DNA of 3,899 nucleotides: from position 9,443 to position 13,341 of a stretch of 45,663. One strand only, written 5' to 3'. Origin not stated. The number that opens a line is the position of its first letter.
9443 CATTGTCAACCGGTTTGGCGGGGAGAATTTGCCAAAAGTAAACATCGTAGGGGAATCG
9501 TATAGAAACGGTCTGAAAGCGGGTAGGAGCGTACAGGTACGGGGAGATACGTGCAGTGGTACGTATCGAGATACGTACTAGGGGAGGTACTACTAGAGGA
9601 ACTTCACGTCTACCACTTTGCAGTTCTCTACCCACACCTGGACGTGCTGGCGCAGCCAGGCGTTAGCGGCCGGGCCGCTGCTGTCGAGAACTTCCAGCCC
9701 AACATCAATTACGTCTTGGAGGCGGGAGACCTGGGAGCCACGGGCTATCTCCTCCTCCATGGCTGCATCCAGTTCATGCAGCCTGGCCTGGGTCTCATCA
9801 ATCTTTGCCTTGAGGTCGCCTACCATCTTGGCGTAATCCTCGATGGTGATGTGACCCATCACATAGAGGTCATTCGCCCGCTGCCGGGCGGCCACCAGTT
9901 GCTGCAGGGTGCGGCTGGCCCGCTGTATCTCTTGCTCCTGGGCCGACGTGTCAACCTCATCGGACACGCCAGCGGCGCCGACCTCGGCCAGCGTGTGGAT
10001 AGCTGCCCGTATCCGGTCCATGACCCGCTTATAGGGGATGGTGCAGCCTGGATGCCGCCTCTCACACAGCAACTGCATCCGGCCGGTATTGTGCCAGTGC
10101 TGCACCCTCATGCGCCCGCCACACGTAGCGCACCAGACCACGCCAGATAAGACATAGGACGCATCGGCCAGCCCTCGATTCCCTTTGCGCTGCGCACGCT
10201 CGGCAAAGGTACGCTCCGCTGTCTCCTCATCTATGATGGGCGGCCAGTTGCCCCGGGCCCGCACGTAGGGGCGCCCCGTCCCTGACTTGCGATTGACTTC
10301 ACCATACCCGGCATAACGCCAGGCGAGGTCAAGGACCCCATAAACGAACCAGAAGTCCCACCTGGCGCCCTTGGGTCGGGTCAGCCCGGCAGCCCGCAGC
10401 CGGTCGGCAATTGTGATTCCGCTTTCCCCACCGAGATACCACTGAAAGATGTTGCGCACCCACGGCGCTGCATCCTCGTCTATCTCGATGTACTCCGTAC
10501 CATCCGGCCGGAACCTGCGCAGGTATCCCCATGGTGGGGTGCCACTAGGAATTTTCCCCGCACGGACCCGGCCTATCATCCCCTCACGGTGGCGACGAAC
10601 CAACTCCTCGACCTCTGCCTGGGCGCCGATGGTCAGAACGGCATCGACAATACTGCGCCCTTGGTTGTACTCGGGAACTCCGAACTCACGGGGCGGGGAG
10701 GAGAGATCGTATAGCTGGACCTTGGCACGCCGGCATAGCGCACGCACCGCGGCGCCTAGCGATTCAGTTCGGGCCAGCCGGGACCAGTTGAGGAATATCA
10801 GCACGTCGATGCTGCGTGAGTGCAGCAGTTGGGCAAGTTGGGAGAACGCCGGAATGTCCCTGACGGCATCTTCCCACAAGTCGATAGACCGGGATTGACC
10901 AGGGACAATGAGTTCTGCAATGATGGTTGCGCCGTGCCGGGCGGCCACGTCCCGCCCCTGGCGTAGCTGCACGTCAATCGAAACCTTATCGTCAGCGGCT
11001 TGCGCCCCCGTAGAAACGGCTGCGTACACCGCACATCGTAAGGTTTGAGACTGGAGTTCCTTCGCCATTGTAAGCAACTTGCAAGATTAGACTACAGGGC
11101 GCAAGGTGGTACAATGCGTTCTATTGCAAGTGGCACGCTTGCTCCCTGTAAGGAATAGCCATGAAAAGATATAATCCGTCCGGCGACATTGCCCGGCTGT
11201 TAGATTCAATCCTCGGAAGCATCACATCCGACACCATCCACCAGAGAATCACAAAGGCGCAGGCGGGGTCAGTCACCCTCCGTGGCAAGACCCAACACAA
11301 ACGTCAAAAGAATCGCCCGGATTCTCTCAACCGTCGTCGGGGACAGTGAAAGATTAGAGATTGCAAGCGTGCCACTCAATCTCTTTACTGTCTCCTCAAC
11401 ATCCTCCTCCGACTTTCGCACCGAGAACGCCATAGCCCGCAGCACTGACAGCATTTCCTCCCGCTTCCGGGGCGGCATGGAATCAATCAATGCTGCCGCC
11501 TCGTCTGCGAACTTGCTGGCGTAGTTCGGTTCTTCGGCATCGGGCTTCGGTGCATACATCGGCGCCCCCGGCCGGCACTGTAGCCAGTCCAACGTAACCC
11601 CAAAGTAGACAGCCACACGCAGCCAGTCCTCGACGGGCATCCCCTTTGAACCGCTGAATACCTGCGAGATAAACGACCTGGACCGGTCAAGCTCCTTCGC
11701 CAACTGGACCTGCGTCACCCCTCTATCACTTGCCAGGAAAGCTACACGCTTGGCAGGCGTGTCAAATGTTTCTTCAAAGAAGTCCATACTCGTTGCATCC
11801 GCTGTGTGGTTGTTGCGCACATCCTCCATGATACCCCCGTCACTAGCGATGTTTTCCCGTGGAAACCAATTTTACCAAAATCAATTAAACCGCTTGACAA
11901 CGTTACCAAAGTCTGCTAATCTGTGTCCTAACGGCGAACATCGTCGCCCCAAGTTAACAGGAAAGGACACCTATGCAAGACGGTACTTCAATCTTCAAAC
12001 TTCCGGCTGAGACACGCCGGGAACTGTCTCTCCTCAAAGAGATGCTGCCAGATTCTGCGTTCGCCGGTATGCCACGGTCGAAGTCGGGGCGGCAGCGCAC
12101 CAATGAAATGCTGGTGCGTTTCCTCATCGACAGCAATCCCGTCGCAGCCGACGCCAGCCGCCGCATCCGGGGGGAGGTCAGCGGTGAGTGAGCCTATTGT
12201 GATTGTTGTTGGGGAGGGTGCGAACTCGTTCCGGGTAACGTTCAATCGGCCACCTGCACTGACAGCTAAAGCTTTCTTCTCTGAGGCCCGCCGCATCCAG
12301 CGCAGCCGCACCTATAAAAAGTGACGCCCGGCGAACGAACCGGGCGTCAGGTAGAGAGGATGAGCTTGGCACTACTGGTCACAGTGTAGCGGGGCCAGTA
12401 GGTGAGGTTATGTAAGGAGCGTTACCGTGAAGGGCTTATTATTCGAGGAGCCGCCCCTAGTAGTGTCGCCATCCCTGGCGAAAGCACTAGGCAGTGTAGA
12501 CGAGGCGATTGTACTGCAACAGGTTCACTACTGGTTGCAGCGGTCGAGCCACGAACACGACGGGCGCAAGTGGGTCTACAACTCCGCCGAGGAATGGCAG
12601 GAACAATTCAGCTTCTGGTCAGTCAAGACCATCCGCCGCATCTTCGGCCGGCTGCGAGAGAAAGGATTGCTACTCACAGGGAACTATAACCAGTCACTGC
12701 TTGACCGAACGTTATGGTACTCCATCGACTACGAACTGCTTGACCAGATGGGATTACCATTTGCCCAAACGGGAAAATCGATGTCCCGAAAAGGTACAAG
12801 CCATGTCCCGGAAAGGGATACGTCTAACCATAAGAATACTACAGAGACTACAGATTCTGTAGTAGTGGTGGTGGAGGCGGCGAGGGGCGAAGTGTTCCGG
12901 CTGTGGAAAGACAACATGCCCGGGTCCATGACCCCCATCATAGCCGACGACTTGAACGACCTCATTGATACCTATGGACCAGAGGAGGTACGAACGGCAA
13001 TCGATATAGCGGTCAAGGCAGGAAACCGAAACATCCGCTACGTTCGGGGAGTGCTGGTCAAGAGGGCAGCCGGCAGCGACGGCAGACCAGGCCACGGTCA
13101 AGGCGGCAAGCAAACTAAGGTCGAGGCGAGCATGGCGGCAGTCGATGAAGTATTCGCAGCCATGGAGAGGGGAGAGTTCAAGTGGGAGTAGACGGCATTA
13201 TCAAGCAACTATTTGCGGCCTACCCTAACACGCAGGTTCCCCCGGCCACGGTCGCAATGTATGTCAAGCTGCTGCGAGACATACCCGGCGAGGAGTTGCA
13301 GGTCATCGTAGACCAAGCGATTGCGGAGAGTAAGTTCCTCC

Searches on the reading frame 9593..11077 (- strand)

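Call 17: search_protein_families(library=pfam, proteins=[window:9593-11077:-], max_evalue=0.001)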
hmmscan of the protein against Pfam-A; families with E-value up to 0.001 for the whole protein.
window:9593-11077:- (494 aa): 3 families
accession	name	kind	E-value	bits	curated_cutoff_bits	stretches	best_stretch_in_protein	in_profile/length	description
PF07508.19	Recombinase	-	1e-09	39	21.1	1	201-296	1-101/102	Recombinase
PF00239.26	Resolvase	-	1.7e-08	35.1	23.3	1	16-175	2-144/145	Resolvase, N terminal domain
PF13408.12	Zn_ribbon_recom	-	1.2e-06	29.2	25.3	1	310-349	2-43/58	Recombinase zinc beta ribbon domain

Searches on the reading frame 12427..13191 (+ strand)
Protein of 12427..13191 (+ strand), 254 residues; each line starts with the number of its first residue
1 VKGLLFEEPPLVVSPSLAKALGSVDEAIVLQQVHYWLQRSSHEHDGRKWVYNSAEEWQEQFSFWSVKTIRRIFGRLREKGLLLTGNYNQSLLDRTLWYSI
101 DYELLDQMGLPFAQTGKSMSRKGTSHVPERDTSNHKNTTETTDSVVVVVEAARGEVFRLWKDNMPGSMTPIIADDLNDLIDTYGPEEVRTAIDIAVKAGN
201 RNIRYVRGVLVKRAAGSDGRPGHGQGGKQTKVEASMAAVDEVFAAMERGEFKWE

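Call 17: search_protein_families(library=pfam, proteins=[window:12427-13191:+], max_evalue=0.001)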
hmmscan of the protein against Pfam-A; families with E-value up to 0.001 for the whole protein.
window:12427-13191:+ (254 aa): 1 family
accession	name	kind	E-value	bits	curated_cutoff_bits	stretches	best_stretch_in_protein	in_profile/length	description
PF07261.16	DnaB_2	-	1.1e-05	25.5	22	1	158-210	2-56/74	Replication initiation and membrane attachment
